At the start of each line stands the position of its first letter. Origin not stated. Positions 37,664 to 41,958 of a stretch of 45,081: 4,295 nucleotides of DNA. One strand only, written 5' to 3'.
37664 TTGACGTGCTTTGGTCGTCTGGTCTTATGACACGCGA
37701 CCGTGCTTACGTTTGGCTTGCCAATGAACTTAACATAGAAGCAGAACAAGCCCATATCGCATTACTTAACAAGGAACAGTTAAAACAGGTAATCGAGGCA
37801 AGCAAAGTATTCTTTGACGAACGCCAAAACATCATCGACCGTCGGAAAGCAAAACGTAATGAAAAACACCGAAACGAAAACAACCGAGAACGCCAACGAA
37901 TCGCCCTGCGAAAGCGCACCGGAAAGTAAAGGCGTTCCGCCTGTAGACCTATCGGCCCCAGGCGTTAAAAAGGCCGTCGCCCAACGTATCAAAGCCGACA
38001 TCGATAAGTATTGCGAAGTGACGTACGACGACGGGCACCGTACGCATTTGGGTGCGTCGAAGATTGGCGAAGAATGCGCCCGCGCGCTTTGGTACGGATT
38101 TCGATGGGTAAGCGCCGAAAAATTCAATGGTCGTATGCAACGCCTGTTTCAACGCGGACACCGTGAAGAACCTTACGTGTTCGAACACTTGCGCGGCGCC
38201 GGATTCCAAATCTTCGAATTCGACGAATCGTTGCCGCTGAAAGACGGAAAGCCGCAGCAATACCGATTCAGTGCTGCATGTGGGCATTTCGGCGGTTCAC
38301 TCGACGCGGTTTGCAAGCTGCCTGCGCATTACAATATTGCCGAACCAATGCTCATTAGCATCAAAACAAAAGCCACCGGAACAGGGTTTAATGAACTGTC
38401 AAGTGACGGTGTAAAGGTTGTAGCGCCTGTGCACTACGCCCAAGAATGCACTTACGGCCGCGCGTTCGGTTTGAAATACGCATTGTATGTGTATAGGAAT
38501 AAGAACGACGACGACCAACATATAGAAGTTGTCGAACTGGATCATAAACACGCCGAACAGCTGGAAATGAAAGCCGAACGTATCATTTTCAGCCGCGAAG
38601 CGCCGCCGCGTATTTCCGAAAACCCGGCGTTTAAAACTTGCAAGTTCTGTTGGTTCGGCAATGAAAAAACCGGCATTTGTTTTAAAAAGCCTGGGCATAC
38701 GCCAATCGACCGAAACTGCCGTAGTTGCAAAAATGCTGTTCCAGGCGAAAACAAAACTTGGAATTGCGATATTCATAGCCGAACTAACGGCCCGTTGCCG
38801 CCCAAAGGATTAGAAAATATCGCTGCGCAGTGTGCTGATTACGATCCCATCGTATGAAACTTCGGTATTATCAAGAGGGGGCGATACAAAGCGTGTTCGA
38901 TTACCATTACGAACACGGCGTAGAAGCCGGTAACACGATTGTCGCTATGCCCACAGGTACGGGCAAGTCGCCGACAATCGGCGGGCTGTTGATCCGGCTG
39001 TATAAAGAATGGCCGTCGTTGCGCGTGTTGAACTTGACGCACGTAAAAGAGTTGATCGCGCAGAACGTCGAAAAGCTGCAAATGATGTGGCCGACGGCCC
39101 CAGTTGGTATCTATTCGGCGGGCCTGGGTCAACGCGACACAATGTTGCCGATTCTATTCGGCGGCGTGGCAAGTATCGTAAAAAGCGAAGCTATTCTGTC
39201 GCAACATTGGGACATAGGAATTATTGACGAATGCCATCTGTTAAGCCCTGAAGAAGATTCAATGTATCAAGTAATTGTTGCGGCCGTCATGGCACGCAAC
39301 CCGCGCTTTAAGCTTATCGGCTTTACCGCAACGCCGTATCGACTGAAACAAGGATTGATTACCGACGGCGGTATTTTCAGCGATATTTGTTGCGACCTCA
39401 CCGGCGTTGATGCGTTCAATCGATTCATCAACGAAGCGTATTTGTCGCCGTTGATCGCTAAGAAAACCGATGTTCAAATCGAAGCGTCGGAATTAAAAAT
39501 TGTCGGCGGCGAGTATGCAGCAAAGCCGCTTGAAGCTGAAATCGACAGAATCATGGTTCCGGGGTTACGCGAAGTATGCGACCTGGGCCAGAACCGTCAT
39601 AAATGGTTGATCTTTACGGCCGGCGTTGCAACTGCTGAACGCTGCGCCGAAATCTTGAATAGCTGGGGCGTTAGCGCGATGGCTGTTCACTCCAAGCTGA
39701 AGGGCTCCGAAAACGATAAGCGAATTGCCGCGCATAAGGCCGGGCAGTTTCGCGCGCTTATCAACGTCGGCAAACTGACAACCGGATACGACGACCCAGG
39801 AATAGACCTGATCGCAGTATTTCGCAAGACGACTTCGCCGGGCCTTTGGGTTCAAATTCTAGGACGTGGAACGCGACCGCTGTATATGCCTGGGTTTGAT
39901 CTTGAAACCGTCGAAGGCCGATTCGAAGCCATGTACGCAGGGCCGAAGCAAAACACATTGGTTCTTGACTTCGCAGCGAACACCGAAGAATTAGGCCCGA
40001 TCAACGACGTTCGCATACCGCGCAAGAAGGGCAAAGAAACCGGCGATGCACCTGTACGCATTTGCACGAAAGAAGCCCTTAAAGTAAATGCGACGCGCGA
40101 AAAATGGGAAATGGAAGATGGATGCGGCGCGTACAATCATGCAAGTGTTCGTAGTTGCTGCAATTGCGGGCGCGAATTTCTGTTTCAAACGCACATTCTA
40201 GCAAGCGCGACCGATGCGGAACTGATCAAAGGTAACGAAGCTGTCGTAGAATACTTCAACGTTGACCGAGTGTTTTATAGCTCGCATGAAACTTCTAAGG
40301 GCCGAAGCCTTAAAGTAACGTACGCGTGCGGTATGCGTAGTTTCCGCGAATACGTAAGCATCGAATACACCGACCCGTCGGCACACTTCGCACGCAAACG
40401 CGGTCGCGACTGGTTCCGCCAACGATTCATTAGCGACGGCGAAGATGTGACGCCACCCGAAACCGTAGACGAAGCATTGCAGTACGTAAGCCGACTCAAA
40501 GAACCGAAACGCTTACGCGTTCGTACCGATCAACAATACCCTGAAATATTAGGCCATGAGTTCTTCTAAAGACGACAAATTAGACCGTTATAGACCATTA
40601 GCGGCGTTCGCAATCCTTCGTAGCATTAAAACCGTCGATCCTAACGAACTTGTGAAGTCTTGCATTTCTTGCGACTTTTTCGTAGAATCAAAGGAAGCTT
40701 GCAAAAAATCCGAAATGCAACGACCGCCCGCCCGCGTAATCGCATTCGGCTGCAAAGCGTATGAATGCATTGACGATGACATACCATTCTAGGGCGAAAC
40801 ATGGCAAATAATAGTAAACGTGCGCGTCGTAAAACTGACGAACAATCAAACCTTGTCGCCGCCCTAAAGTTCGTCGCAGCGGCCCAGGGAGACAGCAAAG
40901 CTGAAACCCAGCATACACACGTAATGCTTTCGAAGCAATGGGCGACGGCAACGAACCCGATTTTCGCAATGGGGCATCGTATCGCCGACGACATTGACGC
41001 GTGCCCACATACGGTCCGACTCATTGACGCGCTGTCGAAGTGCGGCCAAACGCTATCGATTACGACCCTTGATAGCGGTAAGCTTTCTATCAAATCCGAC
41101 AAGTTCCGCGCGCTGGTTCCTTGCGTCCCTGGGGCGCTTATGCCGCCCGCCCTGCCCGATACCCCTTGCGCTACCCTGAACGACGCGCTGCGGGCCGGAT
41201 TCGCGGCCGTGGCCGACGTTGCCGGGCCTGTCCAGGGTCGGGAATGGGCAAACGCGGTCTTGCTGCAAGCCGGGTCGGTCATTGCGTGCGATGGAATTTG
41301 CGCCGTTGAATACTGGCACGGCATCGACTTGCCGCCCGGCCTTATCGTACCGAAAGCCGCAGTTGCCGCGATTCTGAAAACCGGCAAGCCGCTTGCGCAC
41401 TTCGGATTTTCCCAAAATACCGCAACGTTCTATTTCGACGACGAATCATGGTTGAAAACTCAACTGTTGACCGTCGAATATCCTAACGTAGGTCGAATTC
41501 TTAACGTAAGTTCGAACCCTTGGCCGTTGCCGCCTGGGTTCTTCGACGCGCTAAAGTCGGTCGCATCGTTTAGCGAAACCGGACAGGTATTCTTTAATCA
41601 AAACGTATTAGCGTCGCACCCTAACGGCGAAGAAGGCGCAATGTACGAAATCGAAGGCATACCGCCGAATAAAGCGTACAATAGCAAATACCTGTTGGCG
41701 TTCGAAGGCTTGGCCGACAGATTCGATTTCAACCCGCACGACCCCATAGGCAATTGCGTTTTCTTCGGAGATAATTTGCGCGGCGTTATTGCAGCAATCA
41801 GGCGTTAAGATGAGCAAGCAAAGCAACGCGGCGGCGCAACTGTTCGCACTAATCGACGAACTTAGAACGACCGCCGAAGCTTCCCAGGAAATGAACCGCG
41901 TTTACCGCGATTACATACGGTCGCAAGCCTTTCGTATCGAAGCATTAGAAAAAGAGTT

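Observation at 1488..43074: The octamer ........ occurs 25 times, genome-wide and mostly in one codon phase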

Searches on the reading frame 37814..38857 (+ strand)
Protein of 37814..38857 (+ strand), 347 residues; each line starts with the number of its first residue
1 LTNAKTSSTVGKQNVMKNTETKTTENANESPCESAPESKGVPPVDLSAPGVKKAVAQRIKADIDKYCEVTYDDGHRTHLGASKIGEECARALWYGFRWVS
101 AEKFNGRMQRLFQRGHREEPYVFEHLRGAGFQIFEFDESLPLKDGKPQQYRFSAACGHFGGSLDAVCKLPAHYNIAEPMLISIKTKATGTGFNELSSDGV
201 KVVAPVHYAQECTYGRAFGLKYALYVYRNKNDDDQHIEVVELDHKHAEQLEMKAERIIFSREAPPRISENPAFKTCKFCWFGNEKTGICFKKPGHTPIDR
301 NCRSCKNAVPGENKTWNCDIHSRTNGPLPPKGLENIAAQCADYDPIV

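Call 10: search_protein_families(library=pfam, proteins=[window:37814-38857:+])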
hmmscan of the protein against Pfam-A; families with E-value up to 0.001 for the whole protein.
window:37814-38857:+ (347 aa): 0 families

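Call 47: search_dna_similar(query=window:37814-38857:+, collection=phages, mode=protein, max_rows=60, rows=spread)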
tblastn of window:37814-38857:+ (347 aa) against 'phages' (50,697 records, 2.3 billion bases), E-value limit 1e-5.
Records with a match: 411; places in all: 416; records where one place covers at least 80% of the query: 200.
Best place of each record, by identity: <60% 411.
By first word of the organism name: Pseudomonas 97; Escherichia 56; Salmonella 48; Vibrio 33; Stenotrophomonas 24; Rhizobium 19; Xanthomonas 18; Moraxella 13; Sphingomonas 10; Acinetobacter 10; and 32 more.
By host as written in the record: Pseudomonas aeruginosa 33; - 28; Escherichia coli 21; Stenotrophomonas maltophilia 16; Salmonella enterica subsp. enterica serovar Enteritidis PT1 14; Moraxella catarrhalis 13; Pseudomonas aeruginosa PAO1 11; Escherichia coli K-12 8; and 148 more.
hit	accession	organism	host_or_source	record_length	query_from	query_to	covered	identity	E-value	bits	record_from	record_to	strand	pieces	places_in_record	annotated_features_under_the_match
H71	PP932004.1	Stenotrophomonas phage vB_SmaS_QH3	Stenotrophomonas maltophilia 3738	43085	40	347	89%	48.9%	8e-86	288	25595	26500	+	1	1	exonuclease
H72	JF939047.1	Burkholderia phage vB_BceS_KL1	Burkholderia cenocepacia C6433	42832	37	347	90%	47.7%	3e-83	280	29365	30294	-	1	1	exonuclease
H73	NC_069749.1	Pseudomonas phage vB_PaeS_C1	Pseudomonas aeruginosa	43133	28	347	92%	45.8%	2e-85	287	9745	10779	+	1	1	Cas4-domain exonuclease | hypothetical protein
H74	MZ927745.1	Pseudomonas phage Kaya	Pseudomonas aeruginosa 2081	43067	35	347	90%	46.3%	3e-86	289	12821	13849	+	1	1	hypothetical protein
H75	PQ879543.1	Pseudomonas phage vB_PaeS_22043_B8_1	Pseudomonas aeruginosa MH29 (DSM 22043)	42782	40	347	89%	46.8%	1e-85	287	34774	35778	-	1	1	hypothetical protein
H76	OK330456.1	Pseudomonas phage TehO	Pseudomonas aeruginosa 2081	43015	40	347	89%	46.6%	3e-85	286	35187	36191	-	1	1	hypothetical protein (x2)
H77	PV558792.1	Variovorax phage VCLv11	Variovorax sp. CL14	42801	37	347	90%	46.1%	5e-77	263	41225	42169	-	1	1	record has no annotation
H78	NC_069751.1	Stenotrophomonas phage vB_SmaS-DLP_1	Stenotrophomonas maltophilia D1585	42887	40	347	89%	46.3%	2e-85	286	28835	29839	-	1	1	Cas4-domain exonuclease | hypothetical protein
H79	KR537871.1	Stenotrophomonas phage vB_SmaS-DLP_2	Stenotrophomonas maltophilia D1585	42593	40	347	89%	46.0%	3e-84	283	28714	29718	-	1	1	RecB exonuclease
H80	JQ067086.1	Pseudomonas phage PaMx10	Pseudomonas aeruginosa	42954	40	347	89%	45.7%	9e-84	282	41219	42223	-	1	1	record has no annotation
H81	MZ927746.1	Pseudomonas phage Guyu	Pseudomonas aeruginosa 2072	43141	35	347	90%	44.7%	2e-80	272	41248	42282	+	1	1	putative exonuclease | hypothetical protein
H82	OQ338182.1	Pseudomonas phage HMGUpa1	Pseudomonas aeruginosa DSM 50071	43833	35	347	90%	44.7%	2e-80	272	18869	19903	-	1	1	hypothetical protein (x2)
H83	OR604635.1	Pseudomonas phage UF_RH9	Pseudomonas aeruginosa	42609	40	347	89%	45.4%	9e-83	279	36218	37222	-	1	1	hypothetical protein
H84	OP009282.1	Rhodobacter phage RcMotherGoose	Rhodobacter capsulatus YW1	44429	34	319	82%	46.2%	1e-68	238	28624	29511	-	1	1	exonuclease | hypothetical protein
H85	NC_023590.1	Acinetobacter phage IMEAB3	Acinetobacter baumannii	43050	41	347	88%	42.2%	2e-69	240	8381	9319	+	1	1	Cas4-domain exonuclease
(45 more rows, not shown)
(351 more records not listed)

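Call 62: search_protein_families(library=phrogs, proteins=[window:37814-38857:+], max_evalue=0.00001)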
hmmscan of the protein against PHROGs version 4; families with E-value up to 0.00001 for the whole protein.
window:37814-38857:+ (347 aa): 2 families
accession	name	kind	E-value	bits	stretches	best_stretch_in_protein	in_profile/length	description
phrog_1990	-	DNA, RNA and nucleotide metabolism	4.9e-83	279.9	1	48-345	6-283/290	Cas4-domain exonuclease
phrog_1706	-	DNA, RNA and nucleotide metabolism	5.1e-06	27.1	1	161-281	124-238/293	CRISPR/Cas system associated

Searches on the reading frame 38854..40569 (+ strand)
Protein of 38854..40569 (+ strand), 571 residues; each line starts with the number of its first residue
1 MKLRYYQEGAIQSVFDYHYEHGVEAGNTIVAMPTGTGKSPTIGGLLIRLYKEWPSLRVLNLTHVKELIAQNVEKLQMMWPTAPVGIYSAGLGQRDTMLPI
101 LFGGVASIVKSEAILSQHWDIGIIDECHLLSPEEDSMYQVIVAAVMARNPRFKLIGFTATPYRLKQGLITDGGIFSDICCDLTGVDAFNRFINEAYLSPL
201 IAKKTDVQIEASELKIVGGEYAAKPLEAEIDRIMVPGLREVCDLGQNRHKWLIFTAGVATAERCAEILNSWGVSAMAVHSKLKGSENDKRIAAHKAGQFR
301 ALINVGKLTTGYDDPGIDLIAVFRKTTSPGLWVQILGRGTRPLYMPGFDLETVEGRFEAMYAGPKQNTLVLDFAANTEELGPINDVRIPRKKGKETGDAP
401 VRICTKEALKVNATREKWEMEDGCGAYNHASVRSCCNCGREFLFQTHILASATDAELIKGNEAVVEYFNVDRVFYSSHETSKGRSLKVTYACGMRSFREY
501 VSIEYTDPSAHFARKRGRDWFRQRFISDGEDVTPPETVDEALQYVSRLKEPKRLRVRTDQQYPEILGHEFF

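Call 10: search_protein_families(library=pfam, proteins=[window:38854-40569:+])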
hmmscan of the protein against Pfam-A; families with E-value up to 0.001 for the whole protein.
window:38854-40569:+ (571 aa): 3 families
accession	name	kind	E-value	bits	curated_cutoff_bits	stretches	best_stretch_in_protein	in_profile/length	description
PF04851.21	ResIII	-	1.7e-16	61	22.5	1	1-163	2-164/164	Type III restriction enzyme, res subunit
PF00271.37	Helicase_C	-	1.2e-09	38.9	23.5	1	243-341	8-108/110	Helicase conserved C-terminal domain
PF00270.35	DEAD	-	6.2e-08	33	26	1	24-162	13-161/167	DEAD/DEAH box helicase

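Call 62: search_protein_families(library=phrogs, proteins=[window:38854-40569:+], max_evalue=0.00001)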
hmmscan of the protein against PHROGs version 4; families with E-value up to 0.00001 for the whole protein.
window:38854-40569:+ (571 aa): 2 families
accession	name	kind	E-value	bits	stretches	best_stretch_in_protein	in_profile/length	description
phrog_16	-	DNA, RNA and nucleotide metabolism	2.5e-66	225.6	1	1-570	271-760/986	DNA helicase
phrog_16694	-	unknown function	1.5e-10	40.7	0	2-75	274-344/1010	-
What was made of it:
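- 37814..40569 (+): Cas4-domain exonuclease (37814-38857) overlapping the SF2 helicase (38854-40569). Candidate reader in the rival Chi-like model. calls 10, 62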

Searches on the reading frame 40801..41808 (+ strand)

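Call 10: search_protein_families(library=pfam, proteins=[window:40801-41808:+])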
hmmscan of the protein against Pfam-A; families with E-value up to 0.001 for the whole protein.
window:40801-41808:+ (335 aa): 0 families

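Call 62: search_protein_families(library=phrogs, proteins=[window:40801-41808:+], max_evalue=0.00001)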
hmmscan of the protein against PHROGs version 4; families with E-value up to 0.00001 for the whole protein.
window:40801-41808:+ (335 aa): 1 family
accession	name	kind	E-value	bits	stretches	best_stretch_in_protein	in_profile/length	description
phrog_947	-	DNA, RNA and nucleotide metabolism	2.3e-59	202.2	1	15-334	9-364/368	DNA polymerase processivity factor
